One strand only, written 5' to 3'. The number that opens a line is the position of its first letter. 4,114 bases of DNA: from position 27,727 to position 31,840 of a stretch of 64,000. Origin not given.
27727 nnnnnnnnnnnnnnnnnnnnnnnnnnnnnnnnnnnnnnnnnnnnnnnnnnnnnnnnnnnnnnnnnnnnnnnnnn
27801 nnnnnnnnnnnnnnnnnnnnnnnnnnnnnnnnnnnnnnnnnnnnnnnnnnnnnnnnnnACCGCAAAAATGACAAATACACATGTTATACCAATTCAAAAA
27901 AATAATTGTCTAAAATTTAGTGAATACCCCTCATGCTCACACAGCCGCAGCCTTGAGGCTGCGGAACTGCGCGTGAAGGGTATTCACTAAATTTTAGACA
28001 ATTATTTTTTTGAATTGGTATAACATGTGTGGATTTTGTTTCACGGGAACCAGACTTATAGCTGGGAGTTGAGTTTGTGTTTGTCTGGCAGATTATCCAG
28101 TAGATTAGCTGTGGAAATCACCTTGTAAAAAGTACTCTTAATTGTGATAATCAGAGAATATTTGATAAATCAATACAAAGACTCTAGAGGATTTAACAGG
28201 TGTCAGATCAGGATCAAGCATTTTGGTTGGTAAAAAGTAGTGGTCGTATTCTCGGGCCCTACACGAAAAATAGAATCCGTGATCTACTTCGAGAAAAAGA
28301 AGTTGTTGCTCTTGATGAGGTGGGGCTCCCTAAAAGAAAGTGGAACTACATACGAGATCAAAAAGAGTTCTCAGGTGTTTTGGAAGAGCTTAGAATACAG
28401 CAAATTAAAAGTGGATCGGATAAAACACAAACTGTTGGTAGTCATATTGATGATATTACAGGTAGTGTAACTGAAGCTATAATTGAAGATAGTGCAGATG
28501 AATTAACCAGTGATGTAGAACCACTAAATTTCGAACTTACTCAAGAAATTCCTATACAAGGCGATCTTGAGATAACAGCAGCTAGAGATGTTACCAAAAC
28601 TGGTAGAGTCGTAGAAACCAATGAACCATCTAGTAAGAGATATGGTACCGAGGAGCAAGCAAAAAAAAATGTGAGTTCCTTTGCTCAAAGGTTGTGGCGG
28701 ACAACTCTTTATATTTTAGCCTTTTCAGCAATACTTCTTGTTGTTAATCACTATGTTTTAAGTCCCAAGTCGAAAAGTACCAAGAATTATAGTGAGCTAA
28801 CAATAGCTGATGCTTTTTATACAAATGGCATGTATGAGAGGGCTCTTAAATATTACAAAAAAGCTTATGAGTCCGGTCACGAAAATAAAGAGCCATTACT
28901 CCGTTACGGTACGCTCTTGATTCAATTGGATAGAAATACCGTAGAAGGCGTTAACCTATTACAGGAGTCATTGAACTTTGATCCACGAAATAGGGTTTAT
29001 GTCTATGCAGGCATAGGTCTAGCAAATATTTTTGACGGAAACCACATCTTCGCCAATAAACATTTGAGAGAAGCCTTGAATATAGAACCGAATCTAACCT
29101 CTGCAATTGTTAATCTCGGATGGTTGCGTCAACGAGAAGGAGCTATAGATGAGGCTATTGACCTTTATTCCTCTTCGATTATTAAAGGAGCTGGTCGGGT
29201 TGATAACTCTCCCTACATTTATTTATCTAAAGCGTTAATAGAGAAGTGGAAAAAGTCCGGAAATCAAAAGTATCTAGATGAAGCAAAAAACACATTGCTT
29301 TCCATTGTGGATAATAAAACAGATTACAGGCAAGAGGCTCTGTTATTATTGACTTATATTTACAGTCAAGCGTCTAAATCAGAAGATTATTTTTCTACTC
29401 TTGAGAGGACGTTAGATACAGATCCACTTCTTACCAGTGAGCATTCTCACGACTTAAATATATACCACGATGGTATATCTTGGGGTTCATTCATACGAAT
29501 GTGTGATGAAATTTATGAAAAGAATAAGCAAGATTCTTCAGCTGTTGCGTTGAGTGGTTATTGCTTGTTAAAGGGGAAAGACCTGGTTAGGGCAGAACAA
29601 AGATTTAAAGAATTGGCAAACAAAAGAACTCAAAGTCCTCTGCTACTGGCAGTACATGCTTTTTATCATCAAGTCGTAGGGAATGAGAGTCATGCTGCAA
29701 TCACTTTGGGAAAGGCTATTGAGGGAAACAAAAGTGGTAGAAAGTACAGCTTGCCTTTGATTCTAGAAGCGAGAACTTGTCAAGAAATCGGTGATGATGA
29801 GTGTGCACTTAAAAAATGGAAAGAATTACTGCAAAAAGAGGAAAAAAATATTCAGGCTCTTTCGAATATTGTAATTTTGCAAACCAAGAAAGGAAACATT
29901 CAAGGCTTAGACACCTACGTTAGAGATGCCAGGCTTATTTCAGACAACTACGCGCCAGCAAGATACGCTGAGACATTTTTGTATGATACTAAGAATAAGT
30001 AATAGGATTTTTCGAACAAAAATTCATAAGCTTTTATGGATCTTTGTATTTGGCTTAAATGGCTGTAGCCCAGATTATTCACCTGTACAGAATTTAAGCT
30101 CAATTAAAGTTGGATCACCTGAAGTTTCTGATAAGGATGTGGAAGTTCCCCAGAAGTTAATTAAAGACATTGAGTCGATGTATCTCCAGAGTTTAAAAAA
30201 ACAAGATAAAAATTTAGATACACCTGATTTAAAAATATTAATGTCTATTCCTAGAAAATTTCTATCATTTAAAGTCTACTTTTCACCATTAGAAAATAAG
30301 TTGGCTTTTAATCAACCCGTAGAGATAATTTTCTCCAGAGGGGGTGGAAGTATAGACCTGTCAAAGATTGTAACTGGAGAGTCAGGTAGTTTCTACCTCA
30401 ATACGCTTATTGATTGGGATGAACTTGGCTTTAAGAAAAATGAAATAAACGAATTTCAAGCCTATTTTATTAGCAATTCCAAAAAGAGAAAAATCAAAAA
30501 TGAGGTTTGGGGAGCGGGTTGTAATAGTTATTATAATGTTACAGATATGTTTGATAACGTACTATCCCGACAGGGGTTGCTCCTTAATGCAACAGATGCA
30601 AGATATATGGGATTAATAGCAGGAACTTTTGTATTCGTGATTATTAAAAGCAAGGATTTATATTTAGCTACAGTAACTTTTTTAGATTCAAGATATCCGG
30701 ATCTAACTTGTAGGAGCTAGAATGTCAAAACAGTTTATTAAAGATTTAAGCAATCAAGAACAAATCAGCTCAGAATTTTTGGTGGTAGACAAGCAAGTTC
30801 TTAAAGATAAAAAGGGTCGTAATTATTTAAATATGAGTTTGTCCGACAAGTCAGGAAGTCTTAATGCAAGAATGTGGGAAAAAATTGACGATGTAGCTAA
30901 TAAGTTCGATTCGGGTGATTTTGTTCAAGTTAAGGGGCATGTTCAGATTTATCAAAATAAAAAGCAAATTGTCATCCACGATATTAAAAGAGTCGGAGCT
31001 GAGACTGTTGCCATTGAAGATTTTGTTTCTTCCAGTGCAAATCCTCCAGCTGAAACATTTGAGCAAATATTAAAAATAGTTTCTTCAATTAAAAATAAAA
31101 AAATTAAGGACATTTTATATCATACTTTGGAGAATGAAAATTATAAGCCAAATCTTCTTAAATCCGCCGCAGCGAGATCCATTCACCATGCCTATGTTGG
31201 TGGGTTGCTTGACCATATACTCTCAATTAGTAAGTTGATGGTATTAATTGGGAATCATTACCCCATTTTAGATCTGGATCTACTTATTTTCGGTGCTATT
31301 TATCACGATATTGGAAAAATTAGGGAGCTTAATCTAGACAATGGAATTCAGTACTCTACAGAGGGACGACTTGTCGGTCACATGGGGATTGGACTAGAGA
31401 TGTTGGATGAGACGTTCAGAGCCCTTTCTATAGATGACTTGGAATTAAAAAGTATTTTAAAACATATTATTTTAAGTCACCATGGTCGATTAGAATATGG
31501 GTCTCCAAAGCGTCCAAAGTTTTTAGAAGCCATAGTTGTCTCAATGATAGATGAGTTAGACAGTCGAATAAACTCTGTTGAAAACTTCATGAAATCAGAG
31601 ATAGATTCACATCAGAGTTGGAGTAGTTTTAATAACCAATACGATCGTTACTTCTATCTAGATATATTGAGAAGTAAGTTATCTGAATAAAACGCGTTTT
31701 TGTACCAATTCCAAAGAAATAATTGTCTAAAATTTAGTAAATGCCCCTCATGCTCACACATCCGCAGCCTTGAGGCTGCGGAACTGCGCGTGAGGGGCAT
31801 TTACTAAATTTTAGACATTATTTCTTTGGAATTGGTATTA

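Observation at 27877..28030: Family of four long hairpin elements: near-invariant asymmetric core, diverged but internally self-complementary arms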

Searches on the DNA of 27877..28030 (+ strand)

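Call 13: search_dna_similar(query=window:27877-28030:+, collection=plasmids, mode=distant, max_rows=40)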
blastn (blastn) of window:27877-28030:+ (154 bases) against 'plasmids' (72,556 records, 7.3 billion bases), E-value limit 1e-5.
No match.

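Call 75: build_rna_model(alignment_id=A3)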
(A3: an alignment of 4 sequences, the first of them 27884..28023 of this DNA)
Model R1 built from alignment A3 (4 sequences, 145 columns); structure: RNAalifold consensus.
model positions 141; base pairs 61; branch points 0; effective number of sequences 0.53; information 0.591 bits per position. Calibrated on 0.2 Mb of random sequence (short: E-values are rough).
structure used (alignment columns):
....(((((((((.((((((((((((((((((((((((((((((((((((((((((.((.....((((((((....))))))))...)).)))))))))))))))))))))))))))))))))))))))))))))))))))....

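Call 76: search_with_rna_model(model_id=R1, sources=[window, L005, L006, L007, L008, L009, L010, L011], max_evalue=10, make_alignment=true)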
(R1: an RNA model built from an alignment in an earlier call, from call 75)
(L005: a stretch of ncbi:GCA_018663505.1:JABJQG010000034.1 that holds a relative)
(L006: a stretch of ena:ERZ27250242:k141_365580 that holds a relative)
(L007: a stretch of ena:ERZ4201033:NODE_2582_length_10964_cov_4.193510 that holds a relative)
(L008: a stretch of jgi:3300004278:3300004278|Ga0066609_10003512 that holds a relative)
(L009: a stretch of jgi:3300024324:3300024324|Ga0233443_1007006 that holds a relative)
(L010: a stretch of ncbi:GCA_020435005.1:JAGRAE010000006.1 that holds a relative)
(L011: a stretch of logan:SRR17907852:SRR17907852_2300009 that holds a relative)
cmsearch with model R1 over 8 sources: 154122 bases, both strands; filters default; matches with E-value up to 10: 9.
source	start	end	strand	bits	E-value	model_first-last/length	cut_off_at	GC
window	62316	62456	-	159.4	4.5e-38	1-141/141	no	0.45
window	33059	33199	-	158.4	8.1e-38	1-141/141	no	0.42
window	27884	28024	+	156.3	2.8e-37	1-141/141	no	0.36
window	31700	31841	+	146.4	9.1e-35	1-141/141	no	0.39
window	33060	33200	+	125.7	1.8e-29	1-141/141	no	0.41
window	62317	62457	+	124.5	3.6e-29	1-141/141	no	0.45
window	27883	28023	-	124.4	3.9e-29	1-141/141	no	0.36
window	31699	31840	-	114.3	1.5e-26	1-141/141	no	0.39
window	63852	63932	+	15.6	0.25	1-141/141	no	0.43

Alignment A5: 9 matches aligned to the model, 161 columns, each read 5' to 3' on its own strand. Consensus structure (alignment columns), stored with it:
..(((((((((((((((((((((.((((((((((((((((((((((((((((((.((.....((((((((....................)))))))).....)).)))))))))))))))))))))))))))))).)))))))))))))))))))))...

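Call 78: search_with_rna_model(model_id=R1, source=window, max_evalue=1e-31, make_alignment=true)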
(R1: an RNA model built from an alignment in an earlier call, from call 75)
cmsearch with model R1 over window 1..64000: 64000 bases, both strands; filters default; matches with E-value up to 1e-31: 4.
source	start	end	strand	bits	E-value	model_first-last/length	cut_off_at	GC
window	62316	62456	-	159.4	1.9e-38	1-141/141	no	0.45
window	33059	33199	-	158.4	3.4e-38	1-141/141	no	0.42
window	27884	28024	+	156.3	1.1e-37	1-141/141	no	0.36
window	31700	31841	+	146.4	3.8e-35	1-141/141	no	0.39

Alignment A6: 4 matches aligned to the model, 142 columns, each read 5' to 3' on its own strand. Consensus structure (alignment columns), stored with it:
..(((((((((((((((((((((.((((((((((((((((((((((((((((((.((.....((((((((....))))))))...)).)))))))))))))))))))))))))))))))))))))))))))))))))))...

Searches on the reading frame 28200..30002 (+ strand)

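Call 18: search_protein_families(library=ncbifam, proteins=[window:28200-30002:+])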
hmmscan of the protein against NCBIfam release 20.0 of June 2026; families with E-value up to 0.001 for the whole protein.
window:28200-30002:+ (600 aa): 10 families
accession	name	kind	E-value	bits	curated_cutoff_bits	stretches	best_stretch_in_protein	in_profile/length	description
TIGR02917.1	PEP_TPR_lipo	equivalog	2.8e-15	55.3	312.2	1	356-564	614-817/899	XrtA/PEP-CTERM system TPR-repeat protein PrsT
TIGR02521.1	type_IV_pilW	equivalog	1.6e-07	31.1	154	1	199-323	68-192/234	type IV pilus biogenesis/stability protein PilW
NF040959.1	MamA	equivalog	1.6e-07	31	200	1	195-324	38-163/204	magnetosome protein MamA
NF002725.1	PRK02603.1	equivalog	2.9e-07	30.6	143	0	241-316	45-122/173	photosystem I assembly protein Ycf3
NF008757.0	PRK11788.1-5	equivalog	1.7e-05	24.2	363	0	192-325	103-239/388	lipopolysaccharide assembly protein LapB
NF033762.1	social_mot_Tgl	equivalog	2.1e-05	24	225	1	245-377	45-174/252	social motility TPR repeat lipoprotein Tgl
NF008756.0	PRK11788.1-4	equivalog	3.8e-05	22.9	474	0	193-324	104-238/389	lipopolysaccharide assembly protein LapB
TIGR00540.1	TPR_hemY_coli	hypoth_equivalog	0.00029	19.7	142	0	200-325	265-384/385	heme biosynthesis-associated TPR protein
NF008755.0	PRK11788.1-3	equivalog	0.00051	19.5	430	0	247-325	160-239/388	lipopolysaccharide assembly protein LapB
NF033758.1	gliding_GltE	equivalog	0.00054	19.1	225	0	286-327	72-113/411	adventurous gliding motility TPR repeat lipoprotein GltE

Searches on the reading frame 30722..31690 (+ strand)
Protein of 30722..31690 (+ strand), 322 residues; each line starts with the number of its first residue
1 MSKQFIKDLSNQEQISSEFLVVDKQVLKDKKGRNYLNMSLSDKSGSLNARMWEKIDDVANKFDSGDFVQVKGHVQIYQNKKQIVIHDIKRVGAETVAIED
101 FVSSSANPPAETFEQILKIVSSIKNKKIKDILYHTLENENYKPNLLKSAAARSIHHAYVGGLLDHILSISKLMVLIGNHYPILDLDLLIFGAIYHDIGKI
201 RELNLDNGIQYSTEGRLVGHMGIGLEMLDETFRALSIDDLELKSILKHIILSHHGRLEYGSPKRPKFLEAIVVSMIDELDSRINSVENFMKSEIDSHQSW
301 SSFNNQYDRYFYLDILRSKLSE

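Call 18: search_protein_families(library=ncbifam, proteins=[window:30722-31690:+])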
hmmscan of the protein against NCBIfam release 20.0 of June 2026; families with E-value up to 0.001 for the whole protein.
window:30722-31690:+ (322 aa): 8 families
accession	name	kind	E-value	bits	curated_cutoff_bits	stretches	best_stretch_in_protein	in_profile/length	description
NF010007.0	PRK13480.1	equivalog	4.5e-60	203.3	460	1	6-292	5-289/314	3'-5' exoribonuclease YhaM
TIGR00277.1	HDIG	domain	4.9e-08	32.7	27.6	1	160-231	3-68/84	HDIG domain-containing metalloprotein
TIGR01596.1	cas3_HD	equivalog_domain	4.7e-06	26.8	43.45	1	163-319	2-168/178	CRISPR-associated endonuclease Cas3''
NF004226.0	PRK05673.1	equivalog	0.00013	20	1002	1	7-130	974-1101/1146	DNA polymerase III subunit alpha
NF008168.0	PRK10917.2-2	equivalog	0.00016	20.1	718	1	6-103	155-253/795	ATP-dependent DNA helicase RecG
TIGR00237.1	xseA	equivalog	0.00024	20.4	180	1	31-95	33-100/389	exodeoxyribonuclease VII large subunit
NF001688.0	PRK00448.1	equivalog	0.00042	18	873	1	9-92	236-325/1445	PolC-type DNA polymerase III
NF008163.0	PRK10917.1-1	equivalog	0.00068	18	796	1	7-99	54-145/692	ATP-dependent DNA helicase RecG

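Call 21: find_encoding_contigs(protein=window:30722-31690:+, flank=10000, max_places=6)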
Protein window:30722-31690:+ (322 aa): 2 contigs read that carry it; 2 places shown.
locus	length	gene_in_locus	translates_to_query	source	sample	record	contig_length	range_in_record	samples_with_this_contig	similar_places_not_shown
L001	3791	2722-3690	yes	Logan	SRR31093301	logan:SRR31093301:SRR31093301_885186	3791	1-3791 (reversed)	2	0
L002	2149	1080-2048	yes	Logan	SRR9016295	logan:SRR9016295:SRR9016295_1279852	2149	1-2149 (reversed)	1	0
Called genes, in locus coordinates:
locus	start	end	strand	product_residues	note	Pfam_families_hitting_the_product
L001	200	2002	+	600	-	PF12895:ANAPC3 (faint), PF25062:ARM_TT21_N (faint), PF00515:TPR_1 (faint), PF07719:TPR_2 (faint), PF14559:TPR_19 (faint)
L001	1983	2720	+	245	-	-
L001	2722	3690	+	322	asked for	PF01336:tRNA_anti-codon, PF01966:HD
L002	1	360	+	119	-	?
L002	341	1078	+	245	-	-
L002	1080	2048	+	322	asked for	PF01336:tRNA_anti-codon, PF01966:HD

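Call 46: list_cluster_members(proteins=[P0121, P0001, window:30722-31690:+, window:32506-33048:+])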
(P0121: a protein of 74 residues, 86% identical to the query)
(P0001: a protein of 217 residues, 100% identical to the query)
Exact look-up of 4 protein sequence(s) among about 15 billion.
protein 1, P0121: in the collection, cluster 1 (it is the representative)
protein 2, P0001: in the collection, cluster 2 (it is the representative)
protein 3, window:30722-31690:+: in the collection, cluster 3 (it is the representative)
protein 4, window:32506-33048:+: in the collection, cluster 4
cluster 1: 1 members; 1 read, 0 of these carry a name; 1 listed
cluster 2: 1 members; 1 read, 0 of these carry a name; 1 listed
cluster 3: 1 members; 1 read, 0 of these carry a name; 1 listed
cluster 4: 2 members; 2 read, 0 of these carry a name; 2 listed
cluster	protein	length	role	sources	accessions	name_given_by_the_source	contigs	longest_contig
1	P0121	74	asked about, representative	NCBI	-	-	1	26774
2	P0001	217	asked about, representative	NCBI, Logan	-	-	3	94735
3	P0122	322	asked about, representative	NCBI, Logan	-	-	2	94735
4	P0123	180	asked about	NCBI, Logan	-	-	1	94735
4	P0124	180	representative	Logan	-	-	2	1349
